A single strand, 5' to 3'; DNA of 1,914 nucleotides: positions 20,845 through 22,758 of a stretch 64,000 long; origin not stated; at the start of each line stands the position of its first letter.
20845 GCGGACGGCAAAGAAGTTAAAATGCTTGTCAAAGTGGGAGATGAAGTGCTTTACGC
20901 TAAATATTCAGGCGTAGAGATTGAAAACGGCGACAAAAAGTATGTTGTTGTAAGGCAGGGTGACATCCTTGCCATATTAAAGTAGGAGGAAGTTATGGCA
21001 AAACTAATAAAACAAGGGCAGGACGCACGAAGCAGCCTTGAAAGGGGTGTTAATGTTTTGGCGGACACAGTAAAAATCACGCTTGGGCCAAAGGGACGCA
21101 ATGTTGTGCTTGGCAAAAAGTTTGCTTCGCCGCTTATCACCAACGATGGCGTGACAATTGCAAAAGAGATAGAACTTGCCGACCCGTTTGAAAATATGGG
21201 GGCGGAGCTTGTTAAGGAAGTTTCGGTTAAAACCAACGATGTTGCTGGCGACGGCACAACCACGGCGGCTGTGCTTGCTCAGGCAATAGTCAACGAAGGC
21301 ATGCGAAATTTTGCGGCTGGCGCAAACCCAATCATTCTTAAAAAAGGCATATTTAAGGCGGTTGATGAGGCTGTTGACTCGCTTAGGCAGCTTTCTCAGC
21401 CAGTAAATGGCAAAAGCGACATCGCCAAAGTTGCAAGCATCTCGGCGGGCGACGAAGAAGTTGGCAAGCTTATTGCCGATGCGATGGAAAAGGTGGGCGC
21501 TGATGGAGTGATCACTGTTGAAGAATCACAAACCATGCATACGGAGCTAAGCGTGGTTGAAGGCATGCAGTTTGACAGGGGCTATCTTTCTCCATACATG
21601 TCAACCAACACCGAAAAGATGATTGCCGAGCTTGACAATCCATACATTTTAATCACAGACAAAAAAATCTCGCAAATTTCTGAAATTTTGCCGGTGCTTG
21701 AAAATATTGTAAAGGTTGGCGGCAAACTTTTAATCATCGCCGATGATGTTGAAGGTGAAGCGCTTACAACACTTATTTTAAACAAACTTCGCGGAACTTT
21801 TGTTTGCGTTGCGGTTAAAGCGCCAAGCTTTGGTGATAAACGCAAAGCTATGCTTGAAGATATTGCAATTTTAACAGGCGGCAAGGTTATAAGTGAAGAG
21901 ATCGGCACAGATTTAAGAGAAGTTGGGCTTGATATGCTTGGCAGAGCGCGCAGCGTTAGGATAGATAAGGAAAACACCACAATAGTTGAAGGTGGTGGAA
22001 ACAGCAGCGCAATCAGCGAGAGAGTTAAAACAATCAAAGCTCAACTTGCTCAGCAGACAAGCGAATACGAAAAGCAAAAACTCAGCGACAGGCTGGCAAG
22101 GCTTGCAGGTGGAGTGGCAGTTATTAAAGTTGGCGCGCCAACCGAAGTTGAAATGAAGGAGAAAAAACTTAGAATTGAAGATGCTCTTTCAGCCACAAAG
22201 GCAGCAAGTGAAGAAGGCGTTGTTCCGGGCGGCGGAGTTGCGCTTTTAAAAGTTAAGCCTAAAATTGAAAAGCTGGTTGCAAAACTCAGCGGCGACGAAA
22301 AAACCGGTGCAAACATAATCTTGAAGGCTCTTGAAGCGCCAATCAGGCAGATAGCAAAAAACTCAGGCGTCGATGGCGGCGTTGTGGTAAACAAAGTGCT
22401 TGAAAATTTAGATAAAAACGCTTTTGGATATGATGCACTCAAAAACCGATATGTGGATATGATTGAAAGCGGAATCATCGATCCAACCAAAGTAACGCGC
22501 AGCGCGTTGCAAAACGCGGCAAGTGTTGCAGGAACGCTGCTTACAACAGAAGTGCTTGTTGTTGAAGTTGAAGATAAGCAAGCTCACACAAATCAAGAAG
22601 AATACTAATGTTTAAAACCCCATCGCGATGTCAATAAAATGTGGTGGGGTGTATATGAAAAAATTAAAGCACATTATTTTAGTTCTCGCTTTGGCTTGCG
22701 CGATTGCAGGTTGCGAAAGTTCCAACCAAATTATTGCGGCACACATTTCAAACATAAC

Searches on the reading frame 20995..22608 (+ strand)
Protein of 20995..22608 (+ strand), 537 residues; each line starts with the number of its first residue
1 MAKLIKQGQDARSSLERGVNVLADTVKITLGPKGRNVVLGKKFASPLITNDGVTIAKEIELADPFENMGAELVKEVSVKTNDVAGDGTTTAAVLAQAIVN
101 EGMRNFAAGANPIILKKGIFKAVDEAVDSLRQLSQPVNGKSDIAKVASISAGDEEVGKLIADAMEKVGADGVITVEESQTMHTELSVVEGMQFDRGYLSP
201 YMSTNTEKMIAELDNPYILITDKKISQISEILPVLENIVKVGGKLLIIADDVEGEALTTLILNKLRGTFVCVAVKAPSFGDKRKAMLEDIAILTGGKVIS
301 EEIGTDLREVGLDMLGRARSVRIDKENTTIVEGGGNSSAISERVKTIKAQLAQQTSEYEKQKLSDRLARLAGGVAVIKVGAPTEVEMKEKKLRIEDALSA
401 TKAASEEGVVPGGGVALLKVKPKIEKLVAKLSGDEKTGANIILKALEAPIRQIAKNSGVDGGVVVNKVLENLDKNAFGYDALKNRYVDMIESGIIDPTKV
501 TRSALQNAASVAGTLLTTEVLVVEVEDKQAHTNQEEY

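Call 74: search_protein_families(library=pfam, proteins=[window:20995-22608:+], max_evalue=0.00001)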
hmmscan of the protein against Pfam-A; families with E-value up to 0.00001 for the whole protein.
window:20995-22608:+ (537 aa): 1 family
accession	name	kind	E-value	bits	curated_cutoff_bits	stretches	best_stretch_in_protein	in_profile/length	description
PF00118.29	Cpn60_TCP1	-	2.6e-80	270.9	34.3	1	22-523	1-487/490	TCP-1/cpn60 chaperonin family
